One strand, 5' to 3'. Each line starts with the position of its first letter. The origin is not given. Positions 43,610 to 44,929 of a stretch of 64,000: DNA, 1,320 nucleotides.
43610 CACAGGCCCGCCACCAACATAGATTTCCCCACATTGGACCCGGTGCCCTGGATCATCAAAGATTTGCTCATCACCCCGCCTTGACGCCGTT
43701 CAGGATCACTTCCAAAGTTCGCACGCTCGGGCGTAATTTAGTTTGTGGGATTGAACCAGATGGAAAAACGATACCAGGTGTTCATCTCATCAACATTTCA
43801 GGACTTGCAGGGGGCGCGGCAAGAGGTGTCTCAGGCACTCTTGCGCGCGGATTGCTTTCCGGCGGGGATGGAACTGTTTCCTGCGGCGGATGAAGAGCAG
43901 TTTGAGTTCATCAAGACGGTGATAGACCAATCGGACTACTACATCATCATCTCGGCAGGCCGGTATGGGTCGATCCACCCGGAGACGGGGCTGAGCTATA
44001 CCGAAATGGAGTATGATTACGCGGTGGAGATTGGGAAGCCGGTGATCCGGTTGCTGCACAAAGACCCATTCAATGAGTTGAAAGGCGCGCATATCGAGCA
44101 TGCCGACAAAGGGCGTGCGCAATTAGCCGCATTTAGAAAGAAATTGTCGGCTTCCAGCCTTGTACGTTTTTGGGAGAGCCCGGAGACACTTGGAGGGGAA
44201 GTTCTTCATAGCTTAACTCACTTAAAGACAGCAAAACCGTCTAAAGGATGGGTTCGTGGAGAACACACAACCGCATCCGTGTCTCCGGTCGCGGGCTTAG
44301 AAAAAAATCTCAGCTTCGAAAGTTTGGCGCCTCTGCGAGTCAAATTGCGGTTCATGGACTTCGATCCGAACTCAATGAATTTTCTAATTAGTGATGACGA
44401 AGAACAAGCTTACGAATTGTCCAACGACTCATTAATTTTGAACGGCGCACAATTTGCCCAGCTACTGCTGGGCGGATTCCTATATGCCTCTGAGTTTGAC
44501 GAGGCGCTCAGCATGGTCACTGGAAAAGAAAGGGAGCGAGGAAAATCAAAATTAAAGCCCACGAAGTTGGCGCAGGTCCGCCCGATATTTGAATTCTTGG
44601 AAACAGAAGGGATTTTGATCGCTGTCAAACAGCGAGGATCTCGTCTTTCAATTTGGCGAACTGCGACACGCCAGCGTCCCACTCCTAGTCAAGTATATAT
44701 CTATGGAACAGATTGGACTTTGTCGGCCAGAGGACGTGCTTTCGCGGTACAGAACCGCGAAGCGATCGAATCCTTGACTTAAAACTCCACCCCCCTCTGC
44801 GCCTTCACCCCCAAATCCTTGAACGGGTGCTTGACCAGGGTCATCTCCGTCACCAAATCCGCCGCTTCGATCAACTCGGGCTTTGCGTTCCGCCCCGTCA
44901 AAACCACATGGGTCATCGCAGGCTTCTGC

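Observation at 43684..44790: Low-GC single gene with a DUF4062-type N-terminal domain inserted precisely, in antisense orientation, between cobQ and cobO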

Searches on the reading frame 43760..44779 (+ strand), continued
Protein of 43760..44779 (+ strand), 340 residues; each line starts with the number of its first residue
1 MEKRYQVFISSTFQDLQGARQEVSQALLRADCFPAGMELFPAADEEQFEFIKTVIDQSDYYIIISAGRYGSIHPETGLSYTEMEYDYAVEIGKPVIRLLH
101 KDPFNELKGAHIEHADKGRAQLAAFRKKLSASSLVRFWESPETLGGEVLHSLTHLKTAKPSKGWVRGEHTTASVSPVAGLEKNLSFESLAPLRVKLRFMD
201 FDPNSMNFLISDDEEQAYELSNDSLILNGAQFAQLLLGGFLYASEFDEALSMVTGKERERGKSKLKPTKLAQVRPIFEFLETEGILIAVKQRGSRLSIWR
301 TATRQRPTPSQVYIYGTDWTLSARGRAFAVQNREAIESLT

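Call 48: fold_search(model_id=the predicted structure, library=pdb)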
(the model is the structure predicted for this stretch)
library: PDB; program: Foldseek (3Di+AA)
matches with E <= 10: 1532; with E <= 0.001: 4
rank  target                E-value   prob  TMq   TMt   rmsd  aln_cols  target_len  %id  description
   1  7crc_B                5.3e-04  1.00  0.31  0.11   6.7       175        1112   12  Cryo-EM structure of plant NLR RPP1 tetramer in complex with ATR1 (released 2020-12-16)
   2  7xoz_A                6.3e-04  1.00  0.23  0.43  13.8       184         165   12  Crystal structure of RPPT-TIR (released 2023-11-08)
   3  4jen_B                7.9e-04  1.00  0.26  0.63   6.1       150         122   16  Structure of Clostridium botulinum CMP N-glycosidase, BcmB (released 2013-09-11)
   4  4c6t_C                9.3e-04  1.00  0.30  0.61   4.8       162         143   13  Crystal structure of the RPS4 and RRS1 TIR domain heterodimer (released 2014-05-28)
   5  7b6h                  1.3e-03  0.93  0.25  0.16  17.7       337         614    9  Drosophila melanogaster TRAPP C11 subunits region 1 to 718 (released 2021-06-09)
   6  8i87_G                1.4e-03  0.99  0.22  0.19  11.1       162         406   12  Cryo-EM structure of TIR-APAZ/Ago-gRNA-DNA complex (released 2023-07-19)
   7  8ifl_A                1.6e-03  0.84  0.22  0.18  29.6       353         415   12  Cryo-EM structure of tetrameric SPARTA gRNA-ssDNA target complex in state 1 (released 2024-01-17)
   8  4jen_A                1.8e-03  1.00  0.25  0.61   6.4       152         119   16  Structure of Clostridium botulinum CMP N-glycosidase, BcmB (released 2013-09-11)
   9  4kxm_A                2.4e-03  1.00  0.26  0.61   8.7       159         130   19  Crystal structure of DNPH1 (RCL) WITH N6-ISOPENTENYL-AMP (released 2014-02-05)
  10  8qlp_E                2.4e-03  0.99  0.21  0.17  12.2       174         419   11  CryoEM structure of the RNA/DNA bound SPARTA (BabAgo/TIR-APAZ) tetrameric complex (released 2024-01-31)
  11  7vc6                  2.9e-03  1.00  0.27  0.14   5.5       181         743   15  The structure of beta-xylosidase from Phanerochaete chrysosporium(PcBxl3) (released 2022-02-09)
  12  3h16_B                3.1e-03  1.00  0.26  0.56   4.8       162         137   10  Crystal structure of a bacteria TIR domain, PdTIR from Paracoccus denitrificans (released 2009-06-16)
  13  9phb_A                3.4e-03  0.95  0.20  0.37  11.7       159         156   14  CryoEM structure of filament of Bacillus subtilis TIR domain protein SpbK (released 2025-12-31)
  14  4lqc_B                3.6e-03  1.00  0.28  0.60   4.8       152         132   14  The crystal structures of the Brucella protein TcpB and the TLR adaptor protein TIRAP show structural differences in m (released 2013-12-04)
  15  8qlp_M                3.6e-03  0.96  0.20  0.17  12.3       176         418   12  CryoEM structure of the RNA/DNA bound SPARTA (BabAgo/TIR-APAZ) tetrameric complex (released 2024-01-31)
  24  8dmf                  5.1e-03  0.97  0.20  0.10   8.4       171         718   15  Cryo-EM structure of the ribosome-bound Bacteroides thetaiotaomicron EF-G2 (released 2023-01-04)
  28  8oz6_A                5.4e-03  0.97  0.21  0.18  11.1       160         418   13  cryoEM structure of SPARTA complex ligand-free (released 2023-08-16)
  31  8i87_A                6.0e-03  0.97  0.21  0.18  10.9       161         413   13  Cryo-EM structure of TIR-APAZ/Ago-gRNA-DNA complex (released 2023-07-19)
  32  8spo_I                6.0e-03  0.82  0.24  0.22  26.4       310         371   13  Tetramerized activation of MapSPARTA bound with NAD+ (released 2023-08-23)
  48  8i88_C                1.2e-02  0.85  0.20  0.17  12.1       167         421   14  Cryo-EM structure of TIR-APAZ/Ago-gRNA complex (released 2023-07-05)
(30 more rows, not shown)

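Call 63: find_encoding_contigs(protein=P0058, flank=5000, max_places=1)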
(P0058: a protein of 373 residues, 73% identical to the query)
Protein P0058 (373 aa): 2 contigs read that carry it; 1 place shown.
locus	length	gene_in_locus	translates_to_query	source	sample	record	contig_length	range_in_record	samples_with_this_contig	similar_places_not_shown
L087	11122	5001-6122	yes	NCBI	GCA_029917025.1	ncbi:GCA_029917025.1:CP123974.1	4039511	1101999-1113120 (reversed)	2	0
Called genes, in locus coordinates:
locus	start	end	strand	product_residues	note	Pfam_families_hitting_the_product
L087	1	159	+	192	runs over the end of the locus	PF00300:His_Phos_1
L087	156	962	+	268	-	-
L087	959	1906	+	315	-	PF03186:CobD_Cbib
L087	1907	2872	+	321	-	PF00155:Aminotran_1_2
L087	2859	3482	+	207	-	PF00881:Nitroreductase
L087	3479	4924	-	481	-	PF01656:CbiA, PF13500:AAA_26, PF07685:GATase_3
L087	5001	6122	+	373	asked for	PF13271:DUF4062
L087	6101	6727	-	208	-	PF02572:CobA_CobO_BtuR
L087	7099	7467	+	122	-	PF07845:DUF1636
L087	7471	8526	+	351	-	PF02492:cobW, PF07683:CobW_C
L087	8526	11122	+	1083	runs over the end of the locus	PF02514:CobN-Mg_chel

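Call 64: find_encoding_contigs(protein=P0069, flank=5000, max_places=1)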
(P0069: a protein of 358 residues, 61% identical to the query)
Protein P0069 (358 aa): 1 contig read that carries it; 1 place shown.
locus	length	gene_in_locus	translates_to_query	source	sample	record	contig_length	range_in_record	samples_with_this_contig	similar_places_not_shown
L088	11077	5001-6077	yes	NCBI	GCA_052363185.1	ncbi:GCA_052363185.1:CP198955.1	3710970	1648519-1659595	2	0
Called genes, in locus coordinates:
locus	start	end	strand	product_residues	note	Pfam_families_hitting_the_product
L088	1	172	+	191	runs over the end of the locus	PF00300:His_Phos_1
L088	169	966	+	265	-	-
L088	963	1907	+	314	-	PF03186:CobD_Cbib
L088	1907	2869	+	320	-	PF00155:Aminotran_1_2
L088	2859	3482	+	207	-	PF00881:Nitroreductase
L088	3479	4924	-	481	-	PF01656:CbiA, PF13500:AAA_26, PF07685:GATase_3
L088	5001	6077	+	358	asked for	PF13271:DUF4062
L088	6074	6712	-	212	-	PF12557:Co_AT_N (weak), PF02572:CobA_CobO_BtuR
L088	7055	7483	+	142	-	PF07845:DUF1636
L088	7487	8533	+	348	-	PF02492:cobW, PF07683:CobW_C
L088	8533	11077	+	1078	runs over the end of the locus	PF02514:CobN-Mg_chel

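Call 65: find_encoding_contigs(protein=P0029, flank=5000, max_places=1)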
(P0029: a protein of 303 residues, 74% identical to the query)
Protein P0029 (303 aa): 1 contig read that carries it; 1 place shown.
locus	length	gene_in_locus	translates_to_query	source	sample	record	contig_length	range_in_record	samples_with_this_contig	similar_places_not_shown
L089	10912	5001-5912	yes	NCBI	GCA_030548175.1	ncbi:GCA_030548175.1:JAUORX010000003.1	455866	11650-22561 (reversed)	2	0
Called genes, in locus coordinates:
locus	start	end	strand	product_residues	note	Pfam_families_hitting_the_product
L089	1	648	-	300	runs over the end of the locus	PF00892:EamA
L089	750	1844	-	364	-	PF02463:SMC_N (faint), PF13555:AAA_29 (faint), PF00005:ABC_tran, PF13304:AAA_21 (faint), PF03459:TOBE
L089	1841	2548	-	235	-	PF00528:BPD_transp_1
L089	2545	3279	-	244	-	PF13531:SBP_bac_11, PF01547:SBP_bac_1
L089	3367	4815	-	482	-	PF01656:CbiA, PF13500:AAA_26, PF07685:GATase_3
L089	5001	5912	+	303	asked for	PF13271:DUF4062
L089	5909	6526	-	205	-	PF02572:CobA_CobO_BtuR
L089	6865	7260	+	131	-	PF07845:DUF1636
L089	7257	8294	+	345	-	PF02492:cobW, PF07683:CobW_C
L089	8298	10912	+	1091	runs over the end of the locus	PF02514:CobN-Mg_chel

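Call 66: find_encoding_contigs(protein=P0097, flank=5000, max_places=1)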
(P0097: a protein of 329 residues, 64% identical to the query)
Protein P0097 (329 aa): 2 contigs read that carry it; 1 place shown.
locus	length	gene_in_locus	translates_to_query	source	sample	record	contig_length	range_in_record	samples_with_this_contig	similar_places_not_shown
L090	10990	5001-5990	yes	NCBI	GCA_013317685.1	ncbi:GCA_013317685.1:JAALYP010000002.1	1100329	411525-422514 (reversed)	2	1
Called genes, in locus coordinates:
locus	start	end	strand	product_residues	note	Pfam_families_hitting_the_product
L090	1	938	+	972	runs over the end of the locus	PF00662:Proton_antipo_N, PF00361:Proton_antipo_M, PF13244:MbhD, PF20501:MbhE, PF04039:MnhB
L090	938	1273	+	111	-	PF00420:Oxidored_q2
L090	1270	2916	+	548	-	PF00361:Proton_antipo_M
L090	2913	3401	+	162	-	PF01899:MNHE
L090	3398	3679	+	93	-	PF04066:MrpF_PhaF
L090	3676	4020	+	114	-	PF03334:PhaG_MnhG_YufB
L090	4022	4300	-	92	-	-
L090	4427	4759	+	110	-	PF13560:HTH_31, PF01381:HTH_3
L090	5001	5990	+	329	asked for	PF13271:DUF4062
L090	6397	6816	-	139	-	-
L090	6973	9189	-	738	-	PF00378:ECH_1, PF16113:ECH_2, PF01266:DAO (weak), PF02737:3HCDH_N, PF00725:3HCDH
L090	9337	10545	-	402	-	PF00108:Thiolase_N, PF02803:Thiolase_C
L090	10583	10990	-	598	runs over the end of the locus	PF02771:Acyl-CoA_dh_N, PF02770:Acyl-CoA_dh_M, PF00441:Acyl-CoA_dh_1, PF22924:ACOX_C_alpha1, PF12806:Acyl-CoA_dh_C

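Call 84: search_protein_families(library=phrogs, proteins=[window:43760-44779:+], max_evalue=0.01)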
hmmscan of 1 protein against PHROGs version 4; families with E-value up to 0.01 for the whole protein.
window:43760-44779:+ (340 aa): 2 families
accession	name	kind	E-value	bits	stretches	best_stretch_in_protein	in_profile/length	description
phrog_15411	-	unknown function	1.8e-71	242.2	1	1-171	1-168/333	-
phrog_9489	-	unknown function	6e-36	125.2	1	2-188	14-196/458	-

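Call 86: search_dna_similar(query=window:43760-44779:+, collection=phages, mode=protein, max_rows=15)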
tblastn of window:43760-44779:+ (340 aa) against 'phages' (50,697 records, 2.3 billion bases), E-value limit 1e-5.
Records with a match: 2; places in all: 2; records where one place covers at least 80% of the query: 0.
Best place of each record, by identity: <60% 2.
By first word of the organism name: Acinetobacter 2.
By host as written in the record: - 2.
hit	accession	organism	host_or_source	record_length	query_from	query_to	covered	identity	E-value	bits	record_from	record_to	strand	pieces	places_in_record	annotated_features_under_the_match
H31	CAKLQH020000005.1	Acinetobacter phage MD-2021a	not known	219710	1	189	56%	27.8%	3e-12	74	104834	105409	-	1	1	Uncharacterised protein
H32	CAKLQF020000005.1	Acinetobacter phage MD-2021a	not known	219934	1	189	56%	27.8%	3e-12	74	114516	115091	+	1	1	Uncharacterised protein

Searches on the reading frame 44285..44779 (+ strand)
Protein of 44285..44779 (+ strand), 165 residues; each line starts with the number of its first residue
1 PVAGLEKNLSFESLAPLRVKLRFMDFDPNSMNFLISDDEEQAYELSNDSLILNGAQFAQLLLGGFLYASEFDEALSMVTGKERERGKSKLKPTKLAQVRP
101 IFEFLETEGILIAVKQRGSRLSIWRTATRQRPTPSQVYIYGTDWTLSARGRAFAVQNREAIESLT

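Call 35: search_protein_representatives(protein=window:44285-44779:+)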
Query: 165 residues. Proteins with E-value up to 0.001 (for the whole library): 6; up to 1e-10: 2; up to 1e-30: 2. The best 6 are listed.
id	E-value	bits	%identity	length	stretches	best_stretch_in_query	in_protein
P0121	7.7e-69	247.0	98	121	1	45-165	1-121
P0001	7.0e-32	127.0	42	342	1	10-160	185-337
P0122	1.0e-07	48.5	37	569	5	26-63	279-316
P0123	3.2e-07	46.9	38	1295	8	108-136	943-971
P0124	6.2e-07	46.0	38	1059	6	107-143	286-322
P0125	4.5e-05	39.9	34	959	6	28-63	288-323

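Call 78: find_encoding_contigs(protein=P0121, flank=6000, max_places=2)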
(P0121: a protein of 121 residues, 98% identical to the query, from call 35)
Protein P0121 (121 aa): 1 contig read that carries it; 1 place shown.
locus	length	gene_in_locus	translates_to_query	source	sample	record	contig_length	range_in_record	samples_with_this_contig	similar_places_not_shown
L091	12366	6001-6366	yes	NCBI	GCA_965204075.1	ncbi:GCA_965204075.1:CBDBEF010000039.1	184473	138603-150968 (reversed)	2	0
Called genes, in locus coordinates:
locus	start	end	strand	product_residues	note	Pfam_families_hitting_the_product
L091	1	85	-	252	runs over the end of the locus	PF01261:AP_endonuc_2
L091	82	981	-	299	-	PF03446:NAD_binding_2, PF14833:NAD_binding_11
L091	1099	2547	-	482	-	PF01656:CbiA, PF13500:AAA_26, PF07685:GATase_3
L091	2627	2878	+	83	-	PF13271:DUF4062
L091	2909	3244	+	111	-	-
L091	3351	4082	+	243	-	PF13737:DDE_Tnp_1_5, PF01609:DDE_Tnp_1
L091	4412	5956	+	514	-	PF20042:DUF6444, PF03050:DDE_Tnp_IS66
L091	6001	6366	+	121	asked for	-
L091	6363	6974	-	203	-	PF02572:CobA_CobO_BtuR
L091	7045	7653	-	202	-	PF00702:Hydrolase (weak)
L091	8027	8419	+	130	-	PF07845:DUF1636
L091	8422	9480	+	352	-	PF02492:cobW, PF07683:CobW_C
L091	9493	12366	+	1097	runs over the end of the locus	PF02514:CobN-Mg_chel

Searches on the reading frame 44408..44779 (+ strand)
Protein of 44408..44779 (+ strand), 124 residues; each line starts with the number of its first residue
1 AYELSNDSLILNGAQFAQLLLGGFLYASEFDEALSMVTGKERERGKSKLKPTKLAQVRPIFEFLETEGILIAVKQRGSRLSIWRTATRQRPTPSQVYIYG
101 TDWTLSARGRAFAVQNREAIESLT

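Call 54: predict_structure(alignment_id=A4)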
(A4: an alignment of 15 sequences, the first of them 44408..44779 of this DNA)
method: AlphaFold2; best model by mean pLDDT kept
length: 124 residues; sequences in the alignment: 15
mean_pLDDT: 82.9   pTM: 0.75
mean pLDDT of the five models: 82.9, 82.4, 80.9, 79.6, 79.1
residues with pLDDT >= 90: 59; 70-90: 45; 50-70: 13; < 50: 7
segments of 3 or more residues with pLDDT < 50: 1-6
pLDDT, mean of each block of 10 residues (from residue 1): 50 90 94 81 56 89 96 81 79 91 96 92 80
secondary structure, 60 per line:
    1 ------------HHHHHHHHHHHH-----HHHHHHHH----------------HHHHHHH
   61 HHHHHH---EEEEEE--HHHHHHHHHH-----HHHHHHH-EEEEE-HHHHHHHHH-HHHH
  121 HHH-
elements in order: H13-24 H30-37 H54-66 E70-75 H78-87 H93-99 E101-105 H107-115 H117-123

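Call 61: search_solved_structures(query=A5, max_evalue=10, show_alignments=3)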
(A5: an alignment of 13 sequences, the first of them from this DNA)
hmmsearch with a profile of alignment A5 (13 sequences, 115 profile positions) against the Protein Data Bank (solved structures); distinct sequences matched with E-value up to 10: 5.
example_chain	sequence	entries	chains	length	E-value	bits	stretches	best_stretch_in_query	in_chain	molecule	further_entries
8zf1_A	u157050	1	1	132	0.12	15.5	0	56-77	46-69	Transcriptional regulator, PadR-like family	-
4xgt_A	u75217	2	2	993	0.13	15.4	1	50-107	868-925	FRQ-interacting RNA helicase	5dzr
5e02_A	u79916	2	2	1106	0.15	15.1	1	50-107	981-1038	FRQ-interacting RNA helicase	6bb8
7xup_A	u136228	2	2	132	0.78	12.8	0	56-77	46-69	Transcriptional regulator, PadR-like family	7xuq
7qz8_A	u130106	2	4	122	1.1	12.4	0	56-79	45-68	Transcriptional regulator, PadR-like family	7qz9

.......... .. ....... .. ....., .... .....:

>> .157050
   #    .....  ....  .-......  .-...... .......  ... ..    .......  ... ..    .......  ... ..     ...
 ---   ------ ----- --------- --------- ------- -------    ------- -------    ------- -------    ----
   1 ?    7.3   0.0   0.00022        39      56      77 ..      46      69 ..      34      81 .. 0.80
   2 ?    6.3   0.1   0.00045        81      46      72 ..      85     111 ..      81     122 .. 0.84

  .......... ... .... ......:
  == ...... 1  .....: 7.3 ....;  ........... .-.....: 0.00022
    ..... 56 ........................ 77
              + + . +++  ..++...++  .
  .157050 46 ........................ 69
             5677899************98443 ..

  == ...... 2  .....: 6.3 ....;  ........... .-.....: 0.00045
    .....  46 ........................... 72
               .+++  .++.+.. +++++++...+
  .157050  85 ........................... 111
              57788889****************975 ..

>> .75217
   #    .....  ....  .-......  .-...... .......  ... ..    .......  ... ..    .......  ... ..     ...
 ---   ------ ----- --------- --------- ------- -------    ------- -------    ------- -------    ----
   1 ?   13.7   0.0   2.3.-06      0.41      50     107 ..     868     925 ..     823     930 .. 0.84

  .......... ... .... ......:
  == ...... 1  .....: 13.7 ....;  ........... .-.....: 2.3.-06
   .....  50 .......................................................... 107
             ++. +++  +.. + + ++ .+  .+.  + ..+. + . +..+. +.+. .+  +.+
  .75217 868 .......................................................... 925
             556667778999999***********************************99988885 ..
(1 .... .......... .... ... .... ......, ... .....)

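Call 62: search_protein_families(library=pfam, alignment_id=A5, max_evalue=1)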
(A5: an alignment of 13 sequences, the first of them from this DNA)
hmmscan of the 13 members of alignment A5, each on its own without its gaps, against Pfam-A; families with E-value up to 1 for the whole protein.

A. member 1, seq(124 aa): 1 family
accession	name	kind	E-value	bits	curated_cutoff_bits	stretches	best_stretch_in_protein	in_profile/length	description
PF21423.2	AhtL-like_1st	-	0.023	14.7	27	1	101-119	26-44/55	Pyrogallol hydroxytransferase large subunit-like, domain 1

B. families by the number of members that match (of 13 scanned): 4 families
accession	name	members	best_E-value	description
PF21423.2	AhtL-like_1st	1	0.023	Pyrogallol hydroxytransferase large subunit-like, domain 1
PF13947.11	GUB_WAK_bind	1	0.037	Wall-associated receptor kinase galacturonan-binding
PF25666.1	Partiti_capsid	1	0.14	Partitivirus capsid protein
PF18551.6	TackOD1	1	0.24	Thaumarchaeal output domain 1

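Call 77: find_homologous_proteins(query=A5, max_evalue=0.001)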
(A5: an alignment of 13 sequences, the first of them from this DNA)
Query A5 (13 sequences) (124 aa, profile of the alignment): 1 proteins with E <= 0.001 among 671 candidates.
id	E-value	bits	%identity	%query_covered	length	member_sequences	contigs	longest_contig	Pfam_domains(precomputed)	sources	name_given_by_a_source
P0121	4.3e-23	99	98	98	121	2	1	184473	-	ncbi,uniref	ncbi:hypothetical protein [Tateyamaria sp.]|uniref:hypothetical protein n=1 Tax=Tateyamaria sp. TaxI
